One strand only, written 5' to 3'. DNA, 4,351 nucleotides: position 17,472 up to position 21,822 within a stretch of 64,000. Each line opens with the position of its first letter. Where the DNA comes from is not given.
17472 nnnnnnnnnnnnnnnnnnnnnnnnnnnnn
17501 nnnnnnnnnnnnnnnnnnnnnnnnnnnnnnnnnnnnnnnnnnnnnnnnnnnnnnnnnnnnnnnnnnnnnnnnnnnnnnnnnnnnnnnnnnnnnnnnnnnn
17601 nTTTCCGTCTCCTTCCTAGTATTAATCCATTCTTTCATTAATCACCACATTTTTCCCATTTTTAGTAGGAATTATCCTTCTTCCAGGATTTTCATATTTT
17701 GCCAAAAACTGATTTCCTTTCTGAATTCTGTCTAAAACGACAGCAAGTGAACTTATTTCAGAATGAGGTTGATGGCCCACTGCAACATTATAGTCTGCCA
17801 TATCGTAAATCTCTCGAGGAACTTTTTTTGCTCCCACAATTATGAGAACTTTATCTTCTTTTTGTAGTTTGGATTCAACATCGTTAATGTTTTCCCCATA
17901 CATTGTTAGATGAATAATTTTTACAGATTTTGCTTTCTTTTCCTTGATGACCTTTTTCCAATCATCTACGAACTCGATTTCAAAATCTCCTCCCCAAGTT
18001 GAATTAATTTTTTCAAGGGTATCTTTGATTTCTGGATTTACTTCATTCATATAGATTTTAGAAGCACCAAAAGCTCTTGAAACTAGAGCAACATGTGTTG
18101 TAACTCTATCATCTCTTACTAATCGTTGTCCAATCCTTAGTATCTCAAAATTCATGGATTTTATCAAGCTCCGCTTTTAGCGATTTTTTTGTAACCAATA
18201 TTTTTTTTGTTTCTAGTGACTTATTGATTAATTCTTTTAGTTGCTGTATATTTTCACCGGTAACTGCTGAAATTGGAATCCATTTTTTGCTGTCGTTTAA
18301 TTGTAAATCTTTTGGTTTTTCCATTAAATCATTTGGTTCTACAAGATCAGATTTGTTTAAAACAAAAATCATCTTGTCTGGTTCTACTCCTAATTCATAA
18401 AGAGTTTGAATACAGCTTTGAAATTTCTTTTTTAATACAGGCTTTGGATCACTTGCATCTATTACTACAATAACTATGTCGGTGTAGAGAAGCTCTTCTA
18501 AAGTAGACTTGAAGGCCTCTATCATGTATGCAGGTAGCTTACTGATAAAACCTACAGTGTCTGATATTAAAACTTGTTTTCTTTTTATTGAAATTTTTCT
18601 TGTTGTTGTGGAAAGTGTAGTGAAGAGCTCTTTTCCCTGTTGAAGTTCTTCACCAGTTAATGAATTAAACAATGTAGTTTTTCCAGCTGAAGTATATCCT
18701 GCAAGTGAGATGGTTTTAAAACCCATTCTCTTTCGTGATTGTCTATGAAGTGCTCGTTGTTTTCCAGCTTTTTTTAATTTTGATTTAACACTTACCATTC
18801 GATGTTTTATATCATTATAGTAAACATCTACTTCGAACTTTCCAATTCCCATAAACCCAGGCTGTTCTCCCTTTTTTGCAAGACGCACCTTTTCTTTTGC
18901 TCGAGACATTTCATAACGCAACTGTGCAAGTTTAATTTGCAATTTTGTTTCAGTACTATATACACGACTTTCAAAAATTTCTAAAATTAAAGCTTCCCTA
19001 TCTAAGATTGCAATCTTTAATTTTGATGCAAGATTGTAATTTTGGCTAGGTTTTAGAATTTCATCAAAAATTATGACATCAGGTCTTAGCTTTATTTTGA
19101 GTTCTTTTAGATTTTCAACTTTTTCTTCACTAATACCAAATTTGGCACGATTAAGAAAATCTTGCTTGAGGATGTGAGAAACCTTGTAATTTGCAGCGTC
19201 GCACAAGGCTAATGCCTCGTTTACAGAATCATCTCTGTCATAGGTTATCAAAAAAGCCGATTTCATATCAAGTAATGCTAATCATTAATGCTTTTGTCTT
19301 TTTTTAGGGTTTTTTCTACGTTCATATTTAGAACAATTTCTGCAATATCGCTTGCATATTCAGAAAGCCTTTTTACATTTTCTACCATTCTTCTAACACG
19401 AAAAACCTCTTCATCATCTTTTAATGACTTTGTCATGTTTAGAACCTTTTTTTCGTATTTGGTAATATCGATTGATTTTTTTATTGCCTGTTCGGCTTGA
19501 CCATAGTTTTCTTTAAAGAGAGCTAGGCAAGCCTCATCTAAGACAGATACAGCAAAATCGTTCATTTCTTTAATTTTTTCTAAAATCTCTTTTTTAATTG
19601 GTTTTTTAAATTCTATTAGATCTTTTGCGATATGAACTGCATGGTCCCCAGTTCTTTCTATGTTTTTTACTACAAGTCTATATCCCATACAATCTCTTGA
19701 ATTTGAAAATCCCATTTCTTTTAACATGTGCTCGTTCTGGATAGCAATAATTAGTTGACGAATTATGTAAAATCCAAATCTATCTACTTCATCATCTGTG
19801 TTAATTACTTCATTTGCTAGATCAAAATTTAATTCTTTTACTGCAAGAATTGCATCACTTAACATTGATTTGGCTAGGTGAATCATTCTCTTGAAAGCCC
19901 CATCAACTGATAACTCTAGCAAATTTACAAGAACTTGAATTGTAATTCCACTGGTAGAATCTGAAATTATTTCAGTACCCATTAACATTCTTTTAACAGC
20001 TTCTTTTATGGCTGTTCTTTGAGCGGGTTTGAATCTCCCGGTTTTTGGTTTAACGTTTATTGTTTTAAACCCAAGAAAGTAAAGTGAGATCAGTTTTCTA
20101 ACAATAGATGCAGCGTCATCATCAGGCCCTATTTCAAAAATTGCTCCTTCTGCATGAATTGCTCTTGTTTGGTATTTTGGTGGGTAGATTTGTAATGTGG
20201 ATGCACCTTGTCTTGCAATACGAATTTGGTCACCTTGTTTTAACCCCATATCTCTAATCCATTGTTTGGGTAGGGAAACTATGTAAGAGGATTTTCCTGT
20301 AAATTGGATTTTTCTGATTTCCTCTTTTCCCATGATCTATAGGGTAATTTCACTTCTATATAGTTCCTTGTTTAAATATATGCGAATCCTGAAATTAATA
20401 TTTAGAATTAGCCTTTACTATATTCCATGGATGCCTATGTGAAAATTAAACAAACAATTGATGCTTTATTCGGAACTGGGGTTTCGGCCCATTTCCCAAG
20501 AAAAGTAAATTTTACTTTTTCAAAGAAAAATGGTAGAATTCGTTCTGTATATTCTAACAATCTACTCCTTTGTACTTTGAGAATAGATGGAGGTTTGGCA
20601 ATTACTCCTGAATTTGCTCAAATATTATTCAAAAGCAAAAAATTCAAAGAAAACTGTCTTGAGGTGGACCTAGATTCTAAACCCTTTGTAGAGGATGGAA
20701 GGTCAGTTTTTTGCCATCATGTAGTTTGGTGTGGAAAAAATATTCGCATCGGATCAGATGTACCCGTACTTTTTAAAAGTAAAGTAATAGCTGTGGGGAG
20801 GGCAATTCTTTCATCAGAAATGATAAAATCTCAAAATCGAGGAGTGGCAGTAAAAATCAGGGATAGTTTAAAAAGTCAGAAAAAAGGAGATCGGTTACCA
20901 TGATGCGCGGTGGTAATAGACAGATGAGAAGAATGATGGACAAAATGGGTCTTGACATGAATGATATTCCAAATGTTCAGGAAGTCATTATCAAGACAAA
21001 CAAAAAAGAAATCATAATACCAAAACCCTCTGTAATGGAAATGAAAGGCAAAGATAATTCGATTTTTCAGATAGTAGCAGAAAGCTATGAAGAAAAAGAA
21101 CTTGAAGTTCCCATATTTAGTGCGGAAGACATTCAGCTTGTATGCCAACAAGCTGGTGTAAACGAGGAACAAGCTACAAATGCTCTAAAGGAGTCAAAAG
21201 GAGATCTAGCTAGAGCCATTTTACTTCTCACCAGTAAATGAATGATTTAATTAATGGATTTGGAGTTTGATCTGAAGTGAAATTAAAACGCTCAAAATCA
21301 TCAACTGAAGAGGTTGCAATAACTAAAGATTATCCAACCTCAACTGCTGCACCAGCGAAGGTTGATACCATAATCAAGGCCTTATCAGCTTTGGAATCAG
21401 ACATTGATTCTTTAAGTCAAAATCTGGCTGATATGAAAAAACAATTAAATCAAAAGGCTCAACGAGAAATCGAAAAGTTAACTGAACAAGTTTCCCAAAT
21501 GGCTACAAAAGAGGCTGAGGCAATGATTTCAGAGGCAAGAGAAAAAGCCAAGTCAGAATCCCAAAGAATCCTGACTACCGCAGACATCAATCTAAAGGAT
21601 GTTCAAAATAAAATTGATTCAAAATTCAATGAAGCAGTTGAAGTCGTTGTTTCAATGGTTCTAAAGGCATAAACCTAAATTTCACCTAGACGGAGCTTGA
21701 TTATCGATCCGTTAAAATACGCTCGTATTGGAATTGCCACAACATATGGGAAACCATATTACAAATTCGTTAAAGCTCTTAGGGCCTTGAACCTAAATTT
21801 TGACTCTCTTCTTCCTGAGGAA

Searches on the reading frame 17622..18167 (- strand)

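Call 84: search_protein_families(library=pfam, proteins=[window:17622-18167:-], max_evalue=0.001)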
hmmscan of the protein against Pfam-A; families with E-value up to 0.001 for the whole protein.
window:17622-18167:- (181 aa): 3 families
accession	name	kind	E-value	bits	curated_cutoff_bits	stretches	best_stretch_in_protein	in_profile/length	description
PF01994.21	Trm56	-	9.5e-47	158.3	25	1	58-175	1-119/119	tRNA ribose 2'-O-methyltransferase, aTrm56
PF14419.11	SPOUT_MTase_2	-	6.7e-05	22.8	28.4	1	67-130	81-148/173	AF2226-like SPOUT RNA Methylase fused to THUMP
PF00588.24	SpoU_methylase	-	0.00012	22.6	29.7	1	29-132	21-124/142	SpoU rRNA Methylase family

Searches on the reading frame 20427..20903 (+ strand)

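Call 79: search_protein_families(library=pfam, proteins=[window:20427-20903:+], max_evalue=0.001)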
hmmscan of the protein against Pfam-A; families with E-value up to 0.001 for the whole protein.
window:20427-20903:+ (158 aa): 2 families
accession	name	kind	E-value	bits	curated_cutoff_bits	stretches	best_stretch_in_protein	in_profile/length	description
PF01472.26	PUA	-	2.1e-09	37.6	24.8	1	79-147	4-73/74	PUA domain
PF14810.12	TGT_C2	-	8.4e-08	32.8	25.3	1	8-70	4-68/72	Patch-forming domain C2 of tRNA-guanine transglycosylase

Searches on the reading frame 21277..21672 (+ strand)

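Call 79: search_protein_families(library=pfam, proteins=[window:21277-21672:+], max_evalue=0.001)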
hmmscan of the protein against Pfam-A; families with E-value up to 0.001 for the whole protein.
window:21277-21672:+ (131 aa): 2 families
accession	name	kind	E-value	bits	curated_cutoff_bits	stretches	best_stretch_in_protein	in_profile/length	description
PF20379.3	DUF6674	-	0.00033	20.8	28.5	1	28-123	23-114/251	Family of unknown function (DUF6674)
PF14942.11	Muted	-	0.0007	20.3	26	1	42-124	55-135/146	Organelle biogenesis, Muted-like protein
